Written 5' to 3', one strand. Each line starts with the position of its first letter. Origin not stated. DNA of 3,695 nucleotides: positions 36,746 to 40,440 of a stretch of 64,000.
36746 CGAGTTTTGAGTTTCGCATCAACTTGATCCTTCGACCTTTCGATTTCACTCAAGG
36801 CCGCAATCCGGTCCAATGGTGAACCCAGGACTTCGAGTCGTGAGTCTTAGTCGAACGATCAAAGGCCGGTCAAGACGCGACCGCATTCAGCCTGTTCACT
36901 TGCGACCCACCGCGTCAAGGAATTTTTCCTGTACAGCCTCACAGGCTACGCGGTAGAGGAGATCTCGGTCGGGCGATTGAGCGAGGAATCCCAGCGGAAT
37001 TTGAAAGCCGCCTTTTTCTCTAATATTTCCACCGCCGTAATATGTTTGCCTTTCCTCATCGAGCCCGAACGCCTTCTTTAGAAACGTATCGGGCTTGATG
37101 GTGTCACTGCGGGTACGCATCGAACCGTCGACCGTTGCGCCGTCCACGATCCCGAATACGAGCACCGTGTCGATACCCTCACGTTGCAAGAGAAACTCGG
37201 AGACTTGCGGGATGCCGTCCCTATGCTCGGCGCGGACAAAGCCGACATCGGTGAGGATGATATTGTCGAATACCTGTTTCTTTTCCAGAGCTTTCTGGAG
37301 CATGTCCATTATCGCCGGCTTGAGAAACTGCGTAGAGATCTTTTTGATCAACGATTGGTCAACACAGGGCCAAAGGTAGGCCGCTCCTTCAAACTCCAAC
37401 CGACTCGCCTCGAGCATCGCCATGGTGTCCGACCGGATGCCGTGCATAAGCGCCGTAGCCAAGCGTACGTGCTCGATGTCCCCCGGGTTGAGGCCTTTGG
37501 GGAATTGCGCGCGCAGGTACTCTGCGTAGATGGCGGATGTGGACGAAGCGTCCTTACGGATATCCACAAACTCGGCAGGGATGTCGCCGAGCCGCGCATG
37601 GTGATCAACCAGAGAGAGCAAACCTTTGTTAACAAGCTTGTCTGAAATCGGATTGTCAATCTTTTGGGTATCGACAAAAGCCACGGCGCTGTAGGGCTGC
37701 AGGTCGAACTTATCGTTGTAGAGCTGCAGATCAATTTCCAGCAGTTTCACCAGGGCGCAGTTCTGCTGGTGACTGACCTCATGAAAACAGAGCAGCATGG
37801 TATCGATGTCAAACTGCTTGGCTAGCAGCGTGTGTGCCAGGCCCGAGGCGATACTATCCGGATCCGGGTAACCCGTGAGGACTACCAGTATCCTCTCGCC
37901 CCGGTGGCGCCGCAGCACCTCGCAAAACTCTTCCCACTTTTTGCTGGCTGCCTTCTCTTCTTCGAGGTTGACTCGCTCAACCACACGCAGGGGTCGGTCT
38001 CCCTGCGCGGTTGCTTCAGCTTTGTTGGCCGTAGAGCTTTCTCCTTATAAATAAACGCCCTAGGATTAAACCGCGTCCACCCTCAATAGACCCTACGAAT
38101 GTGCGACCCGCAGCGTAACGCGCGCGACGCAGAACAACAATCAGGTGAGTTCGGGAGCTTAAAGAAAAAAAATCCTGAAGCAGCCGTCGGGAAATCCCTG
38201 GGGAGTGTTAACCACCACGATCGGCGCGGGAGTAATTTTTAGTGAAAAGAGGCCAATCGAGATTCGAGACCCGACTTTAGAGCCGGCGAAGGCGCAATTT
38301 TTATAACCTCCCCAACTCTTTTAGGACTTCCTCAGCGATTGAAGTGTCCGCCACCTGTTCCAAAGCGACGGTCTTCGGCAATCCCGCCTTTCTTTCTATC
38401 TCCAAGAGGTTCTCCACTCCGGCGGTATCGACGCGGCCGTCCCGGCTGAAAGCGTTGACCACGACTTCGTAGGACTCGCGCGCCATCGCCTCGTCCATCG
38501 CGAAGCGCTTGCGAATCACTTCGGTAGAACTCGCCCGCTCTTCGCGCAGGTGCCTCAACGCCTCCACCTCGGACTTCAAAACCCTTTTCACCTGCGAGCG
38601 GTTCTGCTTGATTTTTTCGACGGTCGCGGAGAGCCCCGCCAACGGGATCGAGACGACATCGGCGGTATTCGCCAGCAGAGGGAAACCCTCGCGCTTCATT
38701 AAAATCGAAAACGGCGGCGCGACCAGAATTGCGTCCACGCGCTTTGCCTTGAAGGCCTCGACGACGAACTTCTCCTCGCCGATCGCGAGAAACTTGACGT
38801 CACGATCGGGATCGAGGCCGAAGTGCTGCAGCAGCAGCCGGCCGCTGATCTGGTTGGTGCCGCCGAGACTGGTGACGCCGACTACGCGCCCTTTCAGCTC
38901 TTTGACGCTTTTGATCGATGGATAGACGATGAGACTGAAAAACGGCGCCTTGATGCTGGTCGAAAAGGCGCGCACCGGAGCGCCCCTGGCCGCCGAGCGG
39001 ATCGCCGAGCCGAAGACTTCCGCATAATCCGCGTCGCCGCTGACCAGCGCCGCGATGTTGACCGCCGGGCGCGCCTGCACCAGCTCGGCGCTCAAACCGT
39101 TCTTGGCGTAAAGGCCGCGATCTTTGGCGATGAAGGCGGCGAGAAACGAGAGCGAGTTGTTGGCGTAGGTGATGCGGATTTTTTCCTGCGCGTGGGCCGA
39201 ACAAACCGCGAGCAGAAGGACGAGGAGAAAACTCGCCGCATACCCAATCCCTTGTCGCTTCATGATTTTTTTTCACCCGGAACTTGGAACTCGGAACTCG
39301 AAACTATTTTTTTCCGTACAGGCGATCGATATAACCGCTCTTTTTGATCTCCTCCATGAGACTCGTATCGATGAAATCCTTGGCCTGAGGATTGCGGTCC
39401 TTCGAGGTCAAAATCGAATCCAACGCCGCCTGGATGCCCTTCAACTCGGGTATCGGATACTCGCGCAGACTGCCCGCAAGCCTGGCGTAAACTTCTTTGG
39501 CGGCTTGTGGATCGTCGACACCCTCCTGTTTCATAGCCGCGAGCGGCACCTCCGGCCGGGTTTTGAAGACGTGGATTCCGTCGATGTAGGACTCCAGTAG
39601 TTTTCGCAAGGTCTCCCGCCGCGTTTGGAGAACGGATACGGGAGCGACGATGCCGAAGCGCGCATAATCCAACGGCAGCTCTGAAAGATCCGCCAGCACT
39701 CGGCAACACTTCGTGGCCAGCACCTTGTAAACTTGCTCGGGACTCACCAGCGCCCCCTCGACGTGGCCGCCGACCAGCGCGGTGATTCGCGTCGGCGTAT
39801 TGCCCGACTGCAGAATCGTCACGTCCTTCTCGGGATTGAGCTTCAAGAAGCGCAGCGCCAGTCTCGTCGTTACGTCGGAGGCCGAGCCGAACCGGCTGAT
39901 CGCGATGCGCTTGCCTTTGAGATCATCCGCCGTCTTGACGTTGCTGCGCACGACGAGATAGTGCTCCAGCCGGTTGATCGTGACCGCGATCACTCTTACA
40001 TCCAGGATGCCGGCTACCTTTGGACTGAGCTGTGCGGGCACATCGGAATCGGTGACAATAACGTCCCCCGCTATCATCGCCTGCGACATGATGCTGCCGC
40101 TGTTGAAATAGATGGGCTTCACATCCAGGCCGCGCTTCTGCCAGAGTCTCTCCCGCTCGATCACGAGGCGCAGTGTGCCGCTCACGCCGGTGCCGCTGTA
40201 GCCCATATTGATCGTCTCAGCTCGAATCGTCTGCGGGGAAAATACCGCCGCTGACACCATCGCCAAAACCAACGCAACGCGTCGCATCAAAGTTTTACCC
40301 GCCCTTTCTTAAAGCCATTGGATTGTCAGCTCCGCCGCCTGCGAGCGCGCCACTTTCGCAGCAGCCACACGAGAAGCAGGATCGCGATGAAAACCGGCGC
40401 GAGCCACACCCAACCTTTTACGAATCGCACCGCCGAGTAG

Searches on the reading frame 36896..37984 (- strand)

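Call 28: search_protein_families(library=pfam, proteins=[window:36896-37984:-], max_evalue=0.001)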
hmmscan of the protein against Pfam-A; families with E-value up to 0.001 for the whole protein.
window:36896-37984:- (362 aa): 1 family
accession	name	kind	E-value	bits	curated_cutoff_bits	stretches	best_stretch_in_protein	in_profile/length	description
PF01368.27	DHH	-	4.5e-07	30.6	28.1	1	32-183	2-125/125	DHH family, N-terminal domain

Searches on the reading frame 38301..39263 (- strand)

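Call 28: search_protein_families(library=pfam, proteins=[window:38301-39263:-], max_evalue=0.001)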
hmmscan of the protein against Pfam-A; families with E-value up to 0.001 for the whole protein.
window:38301-39263:- (320 aa): 3 families
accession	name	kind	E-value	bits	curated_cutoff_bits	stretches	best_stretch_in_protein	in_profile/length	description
PF09084.16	NMT1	-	6.6e-18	65.8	20.5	1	40-230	4-200/216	NMT1/THI5 like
PF13379.11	NMT1_2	-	5e-14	53.2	24.7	1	42-244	20-242/252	NMT1-like family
PF12974.12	Phosphonate-bd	-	6.2e-05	22.9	27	1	67-190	40-171/242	ABC transporter, phosphonate, periplasmic substrate-binding protein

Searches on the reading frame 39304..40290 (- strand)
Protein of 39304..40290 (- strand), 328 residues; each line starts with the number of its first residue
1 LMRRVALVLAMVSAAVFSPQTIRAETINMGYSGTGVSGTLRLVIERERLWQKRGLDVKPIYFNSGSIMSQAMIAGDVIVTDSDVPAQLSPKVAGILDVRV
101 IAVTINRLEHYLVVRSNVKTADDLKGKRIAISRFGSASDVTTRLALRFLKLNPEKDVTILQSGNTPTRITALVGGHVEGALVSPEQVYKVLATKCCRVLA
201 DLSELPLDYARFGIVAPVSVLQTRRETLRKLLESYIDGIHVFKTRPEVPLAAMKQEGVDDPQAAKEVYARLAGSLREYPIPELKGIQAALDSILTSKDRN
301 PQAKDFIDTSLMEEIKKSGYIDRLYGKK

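Call 28: search_protein_families(library=pfam, proteins=[window:39304-40290:-], max_evalue=0.001)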
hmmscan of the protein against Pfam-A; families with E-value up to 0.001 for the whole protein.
window:39304-40290:- (328 aa): 5 families
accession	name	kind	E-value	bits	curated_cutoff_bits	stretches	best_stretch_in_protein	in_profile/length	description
PF09084.16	NMT1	-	2.2e-07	31.4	20.5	1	51-247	17-214/216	NMT1/THI5 like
PF12974.12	Phosphonate-bd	-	4e-06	26.8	27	1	97-190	69-170/242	ABC transporter, phosphonate, periplasmic substrate-binding protein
PF12916.12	DUF3834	-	9.8e-06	25.4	22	1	113-248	56-174/202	Protein of unknown function (DUF3834)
PF16868.10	NMT1_3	-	1.2e-05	25.6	27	1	97-182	81-166/289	NMT1-like family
PF13379.11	NMT1_2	-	0.00079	19.7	24.7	0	117-183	107-179/252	NMT1-like family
